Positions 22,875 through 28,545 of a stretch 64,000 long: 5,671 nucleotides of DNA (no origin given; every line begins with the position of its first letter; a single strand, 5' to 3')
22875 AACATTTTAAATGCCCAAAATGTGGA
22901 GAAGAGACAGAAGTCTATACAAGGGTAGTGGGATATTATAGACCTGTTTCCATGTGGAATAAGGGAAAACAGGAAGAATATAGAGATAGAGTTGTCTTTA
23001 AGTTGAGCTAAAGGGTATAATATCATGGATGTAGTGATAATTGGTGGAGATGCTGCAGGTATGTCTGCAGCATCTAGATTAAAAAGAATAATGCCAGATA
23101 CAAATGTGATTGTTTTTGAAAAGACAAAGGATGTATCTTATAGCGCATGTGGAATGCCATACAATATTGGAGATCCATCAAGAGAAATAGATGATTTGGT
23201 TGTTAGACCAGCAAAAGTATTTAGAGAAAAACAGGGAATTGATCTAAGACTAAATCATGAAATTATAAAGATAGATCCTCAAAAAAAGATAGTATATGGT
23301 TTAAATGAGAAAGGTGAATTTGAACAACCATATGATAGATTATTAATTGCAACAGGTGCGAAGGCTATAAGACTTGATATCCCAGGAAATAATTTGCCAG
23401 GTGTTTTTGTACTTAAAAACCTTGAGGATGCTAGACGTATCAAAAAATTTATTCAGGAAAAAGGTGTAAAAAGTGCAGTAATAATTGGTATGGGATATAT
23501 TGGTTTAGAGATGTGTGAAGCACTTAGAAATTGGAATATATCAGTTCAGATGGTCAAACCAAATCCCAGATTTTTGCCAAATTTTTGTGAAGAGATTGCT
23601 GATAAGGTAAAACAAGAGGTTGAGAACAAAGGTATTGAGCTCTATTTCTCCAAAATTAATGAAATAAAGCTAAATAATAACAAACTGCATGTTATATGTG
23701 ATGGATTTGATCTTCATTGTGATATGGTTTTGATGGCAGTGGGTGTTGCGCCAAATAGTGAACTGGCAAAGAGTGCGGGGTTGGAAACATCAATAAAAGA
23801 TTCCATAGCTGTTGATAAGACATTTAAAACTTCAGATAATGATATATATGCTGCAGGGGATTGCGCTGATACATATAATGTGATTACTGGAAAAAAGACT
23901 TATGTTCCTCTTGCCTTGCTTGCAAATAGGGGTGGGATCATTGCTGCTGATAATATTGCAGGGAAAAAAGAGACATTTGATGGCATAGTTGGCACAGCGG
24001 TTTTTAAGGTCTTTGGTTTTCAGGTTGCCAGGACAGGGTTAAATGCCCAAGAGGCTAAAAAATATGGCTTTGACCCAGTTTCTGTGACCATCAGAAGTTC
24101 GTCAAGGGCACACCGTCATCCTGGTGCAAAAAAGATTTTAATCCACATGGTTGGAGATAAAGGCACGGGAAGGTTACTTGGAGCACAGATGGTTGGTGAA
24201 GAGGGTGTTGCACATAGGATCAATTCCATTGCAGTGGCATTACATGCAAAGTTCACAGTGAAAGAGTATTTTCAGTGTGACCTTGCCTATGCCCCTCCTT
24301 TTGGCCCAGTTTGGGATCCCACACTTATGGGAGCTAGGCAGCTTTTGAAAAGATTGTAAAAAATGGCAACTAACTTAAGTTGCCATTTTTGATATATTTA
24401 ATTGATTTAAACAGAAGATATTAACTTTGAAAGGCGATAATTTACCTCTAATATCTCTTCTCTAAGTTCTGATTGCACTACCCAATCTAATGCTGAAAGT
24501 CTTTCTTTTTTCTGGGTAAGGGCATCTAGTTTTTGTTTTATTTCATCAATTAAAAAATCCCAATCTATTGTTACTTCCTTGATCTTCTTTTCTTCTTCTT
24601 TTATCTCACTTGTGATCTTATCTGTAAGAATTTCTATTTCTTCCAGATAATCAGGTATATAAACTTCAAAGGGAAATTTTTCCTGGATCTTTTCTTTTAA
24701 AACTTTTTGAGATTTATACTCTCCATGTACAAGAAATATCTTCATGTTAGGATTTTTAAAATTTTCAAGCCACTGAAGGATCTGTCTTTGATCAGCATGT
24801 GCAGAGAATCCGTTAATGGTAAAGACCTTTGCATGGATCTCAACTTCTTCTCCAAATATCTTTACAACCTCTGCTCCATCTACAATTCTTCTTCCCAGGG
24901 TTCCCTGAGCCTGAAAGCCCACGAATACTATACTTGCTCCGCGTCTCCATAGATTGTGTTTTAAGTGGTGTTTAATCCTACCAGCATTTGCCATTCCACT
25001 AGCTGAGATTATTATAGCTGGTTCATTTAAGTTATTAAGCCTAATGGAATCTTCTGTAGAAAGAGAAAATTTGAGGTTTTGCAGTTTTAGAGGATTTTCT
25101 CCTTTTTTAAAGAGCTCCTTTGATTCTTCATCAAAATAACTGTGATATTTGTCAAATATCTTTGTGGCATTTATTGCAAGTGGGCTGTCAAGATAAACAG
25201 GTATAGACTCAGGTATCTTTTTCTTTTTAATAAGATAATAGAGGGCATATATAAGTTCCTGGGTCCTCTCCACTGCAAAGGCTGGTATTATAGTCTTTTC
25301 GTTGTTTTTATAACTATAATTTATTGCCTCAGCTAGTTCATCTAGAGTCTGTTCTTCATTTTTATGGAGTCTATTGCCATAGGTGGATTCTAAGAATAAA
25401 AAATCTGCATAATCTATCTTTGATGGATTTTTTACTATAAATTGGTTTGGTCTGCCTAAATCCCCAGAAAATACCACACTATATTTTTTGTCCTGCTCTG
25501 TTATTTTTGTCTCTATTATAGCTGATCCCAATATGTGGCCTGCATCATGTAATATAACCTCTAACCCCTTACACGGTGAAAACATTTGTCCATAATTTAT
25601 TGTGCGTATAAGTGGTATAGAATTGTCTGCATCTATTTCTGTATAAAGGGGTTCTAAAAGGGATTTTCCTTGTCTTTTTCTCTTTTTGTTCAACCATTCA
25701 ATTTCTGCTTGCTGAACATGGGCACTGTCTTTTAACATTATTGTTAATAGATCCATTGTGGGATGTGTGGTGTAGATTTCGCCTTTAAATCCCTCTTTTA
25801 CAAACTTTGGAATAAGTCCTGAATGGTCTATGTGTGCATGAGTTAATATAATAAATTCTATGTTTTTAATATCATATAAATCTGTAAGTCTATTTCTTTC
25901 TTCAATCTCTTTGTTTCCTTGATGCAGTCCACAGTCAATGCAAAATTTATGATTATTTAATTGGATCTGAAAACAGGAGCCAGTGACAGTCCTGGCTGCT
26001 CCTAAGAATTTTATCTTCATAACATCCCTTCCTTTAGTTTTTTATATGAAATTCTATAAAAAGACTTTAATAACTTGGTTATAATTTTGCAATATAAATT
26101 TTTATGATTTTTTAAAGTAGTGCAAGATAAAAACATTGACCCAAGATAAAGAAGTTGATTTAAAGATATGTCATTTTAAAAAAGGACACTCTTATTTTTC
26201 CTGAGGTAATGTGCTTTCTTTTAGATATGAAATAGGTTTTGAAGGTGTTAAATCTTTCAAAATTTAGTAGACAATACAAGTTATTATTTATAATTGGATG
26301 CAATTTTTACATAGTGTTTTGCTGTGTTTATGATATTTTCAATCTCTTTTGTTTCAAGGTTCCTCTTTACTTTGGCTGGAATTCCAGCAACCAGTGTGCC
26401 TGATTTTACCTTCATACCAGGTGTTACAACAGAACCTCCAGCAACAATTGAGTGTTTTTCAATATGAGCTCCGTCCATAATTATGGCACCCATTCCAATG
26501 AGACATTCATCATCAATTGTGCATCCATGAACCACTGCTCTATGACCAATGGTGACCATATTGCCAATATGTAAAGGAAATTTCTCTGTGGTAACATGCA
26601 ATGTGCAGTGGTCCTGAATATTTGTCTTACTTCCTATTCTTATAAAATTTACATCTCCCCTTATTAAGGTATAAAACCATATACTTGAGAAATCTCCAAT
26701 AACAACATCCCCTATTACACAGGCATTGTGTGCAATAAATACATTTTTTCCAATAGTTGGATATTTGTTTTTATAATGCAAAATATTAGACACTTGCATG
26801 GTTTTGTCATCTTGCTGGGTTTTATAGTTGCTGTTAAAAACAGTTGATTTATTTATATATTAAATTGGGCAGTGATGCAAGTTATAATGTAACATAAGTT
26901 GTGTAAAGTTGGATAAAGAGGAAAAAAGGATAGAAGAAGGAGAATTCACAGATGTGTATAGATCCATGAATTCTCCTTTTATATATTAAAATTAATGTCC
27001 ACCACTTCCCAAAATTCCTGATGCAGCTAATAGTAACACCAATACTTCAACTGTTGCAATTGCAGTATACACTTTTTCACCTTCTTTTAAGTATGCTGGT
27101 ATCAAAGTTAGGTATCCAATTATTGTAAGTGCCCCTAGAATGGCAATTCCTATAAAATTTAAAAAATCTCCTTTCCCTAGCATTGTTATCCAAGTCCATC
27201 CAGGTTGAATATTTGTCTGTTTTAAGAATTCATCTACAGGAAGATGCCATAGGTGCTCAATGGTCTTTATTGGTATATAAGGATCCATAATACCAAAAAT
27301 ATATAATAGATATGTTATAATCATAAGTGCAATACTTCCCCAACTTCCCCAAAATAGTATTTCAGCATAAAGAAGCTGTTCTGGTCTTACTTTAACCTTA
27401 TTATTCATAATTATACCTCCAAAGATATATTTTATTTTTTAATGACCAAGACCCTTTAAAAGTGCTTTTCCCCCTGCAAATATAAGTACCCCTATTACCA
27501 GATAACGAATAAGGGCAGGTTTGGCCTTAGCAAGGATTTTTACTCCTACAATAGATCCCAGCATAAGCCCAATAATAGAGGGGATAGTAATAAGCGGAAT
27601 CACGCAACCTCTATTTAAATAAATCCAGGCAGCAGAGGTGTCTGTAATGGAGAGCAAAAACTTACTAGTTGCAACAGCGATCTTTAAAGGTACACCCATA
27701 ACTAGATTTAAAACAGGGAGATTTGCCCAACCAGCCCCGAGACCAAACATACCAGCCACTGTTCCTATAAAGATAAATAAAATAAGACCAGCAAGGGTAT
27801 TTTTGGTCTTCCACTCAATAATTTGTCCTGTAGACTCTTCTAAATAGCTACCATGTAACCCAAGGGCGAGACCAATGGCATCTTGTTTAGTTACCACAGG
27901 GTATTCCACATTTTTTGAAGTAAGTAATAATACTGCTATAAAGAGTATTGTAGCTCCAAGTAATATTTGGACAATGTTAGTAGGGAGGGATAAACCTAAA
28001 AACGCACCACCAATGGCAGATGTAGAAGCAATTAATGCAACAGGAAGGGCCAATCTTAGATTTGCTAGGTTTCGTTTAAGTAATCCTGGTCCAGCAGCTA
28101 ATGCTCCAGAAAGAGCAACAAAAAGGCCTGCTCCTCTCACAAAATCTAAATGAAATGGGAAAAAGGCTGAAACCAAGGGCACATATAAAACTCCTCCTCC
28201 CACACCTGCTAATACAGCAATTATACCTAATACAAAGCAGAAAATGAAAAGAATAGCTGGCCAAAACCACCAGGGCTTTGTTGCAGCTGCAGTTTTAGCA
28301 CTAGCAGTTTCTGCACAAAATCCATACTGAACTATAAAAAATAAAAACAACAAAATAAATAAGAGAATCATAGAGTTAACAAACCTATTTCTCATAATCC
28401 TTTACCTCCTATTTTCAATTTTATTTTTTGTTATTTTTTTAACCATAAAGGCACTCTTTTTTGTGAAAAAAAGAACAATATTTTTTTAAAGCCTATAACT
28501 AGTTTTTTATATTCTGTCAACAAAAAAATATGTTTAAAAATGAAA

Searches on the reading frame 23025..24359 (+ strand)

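Call 14: search_protein_families(library=pfam, proteins=[window:23025-24359:+], max_evalue=0.001)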
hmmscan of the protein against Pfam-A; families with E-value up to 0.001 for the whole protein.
window:23025-24359:+ (444 aa): 9 families
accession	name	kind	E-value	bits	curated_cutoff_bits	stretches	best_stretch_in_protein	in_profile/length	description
PF07992.20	Pyr_redox_2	-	1.1e-59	202.7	26.1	1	1-284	1-278/291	Pyridine nucleotide-disulphide oxidoreductase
PF00070.33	Pyr_redox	-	1.3e-18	67.8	22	1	151-220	2-72/82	Pyridine nucleotide-disulphide oxidoreductase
PF02852.28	Pyr_redox_dim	-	3.6e-17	63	25.3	1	327-427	4-103/110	Pyridine nucleotide-disulphide oxidoreductase, dimerisation domain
PF03486.20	HI0933_like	-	3.3e-07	30.4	50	0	2-37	2-35/244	HI0933-like protein Rossmann domain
PF13738.12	Pyr_redox_3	-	1.1e-06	28.6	30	0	71-278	95-305/305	Pyridine nucleotide-disulphide oxidoreductase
PF01266.30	DAO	-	3.5e-05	23.9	27.9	0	2-39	1-36/353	FAD dependent oxidoreductase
PF05834.18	Lycopene_cycl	-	4.5e-05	23.1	23.4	0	2-38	1-37/380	Lycopene cyclase protein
PF02254.24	TrkA_N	-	0.0005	20.8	23.8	0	152-185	2-35/116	TrkA-N domain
PF13450.12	NAD_binding_8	-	0.00073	20.2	21.9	0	5-38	1-32/68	NAD(P)-binding Rossmann-like domain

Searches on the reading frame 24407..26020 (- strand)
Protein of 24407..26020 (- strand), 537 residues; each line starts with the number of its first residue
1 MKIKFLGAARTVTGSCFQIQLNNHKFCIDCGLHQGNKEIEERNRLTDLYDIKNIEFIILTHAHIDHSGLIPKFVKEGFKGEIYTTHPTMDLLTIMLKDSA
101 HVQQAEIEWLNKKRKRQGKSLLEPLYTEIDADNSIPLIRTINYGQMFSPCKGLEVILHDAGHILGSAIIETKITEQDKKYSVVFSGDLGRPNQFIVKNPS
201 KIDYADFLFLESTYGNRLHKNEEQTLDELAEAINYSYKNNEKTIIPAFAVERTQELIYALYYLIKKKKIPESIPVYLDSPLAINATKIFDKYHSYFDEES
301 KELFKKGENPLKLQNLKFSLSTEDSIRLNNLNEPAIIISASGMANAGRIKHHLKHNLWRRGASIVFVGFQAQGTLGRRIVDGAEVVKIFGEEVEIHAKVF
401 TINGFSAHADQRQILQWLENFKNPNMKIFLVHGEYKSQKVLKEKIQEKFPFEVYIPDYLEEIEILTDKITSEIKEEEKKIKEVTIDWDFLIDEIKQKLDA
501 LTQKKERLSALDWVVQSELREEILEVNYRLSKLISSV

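Call 14: search_protein_families(library=pfam, proteins=[window:24407-26020:-], max_evalue=0.001)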
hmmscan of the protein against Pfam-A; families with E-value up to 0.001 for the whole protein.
window:24407-26020:- (537 aa): 5 families
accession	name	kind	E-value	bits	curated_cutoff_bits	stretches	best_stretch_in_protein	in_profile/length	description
PF10996.14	Beta-Casp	-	2.4e-41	141.4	27.7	1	253-379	1-120/120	Beta-Casp domain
PF07521.17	RMMBL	-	2.5e-20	72.6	21.6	1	393-456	2-63/63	Zn-dependent metallo-hydrolase RNA specificity domain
PF16661.11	Lactamase_B_6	-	8.2e-11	42.1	27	1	19-172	2-150/193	Metallo-beta-lactamase superfamily domain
PF00753.33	Lactamase_B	-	2.1e-09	38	22.7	1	14-196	6-158/196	Metallo-beta-lactamase superfamily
PF12706.13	Lactamase_B_2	-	2.3e-05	24.6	27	1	26-95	3-73/200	Beta-lactamase superfamily domain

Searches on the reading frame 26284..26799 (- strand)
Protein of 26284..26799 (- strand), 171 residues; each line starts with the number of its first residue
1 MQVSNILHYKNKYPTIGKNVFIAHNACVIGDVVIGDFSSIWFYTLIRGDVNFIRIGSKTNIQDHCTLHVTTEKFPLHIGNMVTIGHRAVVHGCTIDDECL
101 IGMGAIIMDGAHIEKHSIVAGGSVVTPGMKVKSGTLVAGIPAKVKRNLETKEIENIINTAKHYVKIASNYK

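Call 14: search_protein_families(library=pfam, proteins=[window:26284-26799:-], max_evalue=0.001)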
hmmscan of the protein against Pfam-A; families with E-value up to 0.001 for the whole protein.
window:26284-26799:- (171 aa): 4 families
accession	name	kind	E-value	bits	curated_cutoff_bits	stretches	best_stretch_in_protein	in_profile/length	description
PF00132.30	Hexapep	-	9.7e-18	63.5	27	3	14-48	2-36/36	Bacterial transferase hexapeptide (six repeats)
PF25084.1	LbH_EIF2B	-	3.8e-09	36.9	54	1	53-135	22-103/105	EIF2B subunit epsilon LbH domain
PF14602.12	Hexapep_2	-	2.5e-07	30.7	27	2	94-126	3-33/34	Hexapeptide repeat of succinyl-transferase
PF21711.3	DCTN5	-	4.4e-06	26.9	40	1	2-164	2-173/182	Dynactin subunit 5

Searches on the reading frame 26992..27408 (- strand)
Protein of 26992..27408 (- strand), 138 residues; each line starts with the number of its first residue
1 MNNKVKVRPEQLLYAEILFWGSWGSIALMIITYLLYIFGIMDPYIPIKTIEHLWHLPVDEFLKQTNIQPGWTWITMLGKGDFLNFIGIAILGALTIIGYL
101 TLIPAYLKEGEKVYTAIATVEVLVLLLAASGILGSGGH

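Call 14: search_protein_families(library=pfam, proteins=[window:26992-27408:-], max_evalue=0.001)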
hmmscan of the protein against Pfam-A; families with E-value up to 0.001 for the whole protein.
window:26992-27408:- (138 aa): 1 family
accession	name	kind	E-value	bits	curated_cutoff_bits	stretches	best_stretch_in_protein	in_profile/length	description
PF07843.16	DUF1634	-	0.00011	22.7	27.5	1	16-128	3-100/102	Protein of unknown function (DUF1634)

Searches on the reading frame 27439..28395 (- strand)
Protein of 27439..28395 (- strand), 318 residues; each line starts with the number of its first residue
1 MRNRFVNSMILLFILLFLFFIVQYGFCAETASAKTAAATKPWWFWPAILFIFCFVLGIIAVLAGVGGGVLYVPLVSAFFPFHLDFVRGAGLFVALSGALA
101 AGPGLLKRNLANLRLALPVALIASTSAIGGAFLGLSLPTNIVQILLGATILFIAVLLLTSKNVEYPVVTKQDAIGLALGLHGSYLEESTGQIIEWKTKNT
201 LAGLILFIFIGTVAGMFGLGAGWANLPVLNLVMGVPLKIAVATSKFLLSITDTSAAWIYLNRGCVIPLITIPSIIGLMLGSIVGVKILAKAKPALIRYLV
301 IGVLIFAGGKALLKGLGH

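Call 14: search_protein_families(library=pfam, proteins=[window:27439-28395:-], max_evalue=0.001)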
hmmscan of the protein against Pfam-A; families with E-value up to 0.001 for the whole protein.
window:27439-28395:- (318 aa): 1 family
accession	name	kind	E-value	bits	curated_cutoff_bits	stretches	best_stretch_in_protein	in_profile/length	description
PF01925.25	TauE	-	1.3e-34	120.3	32.6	1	49-310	1-236/237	Sulfite exporter TauE/SafE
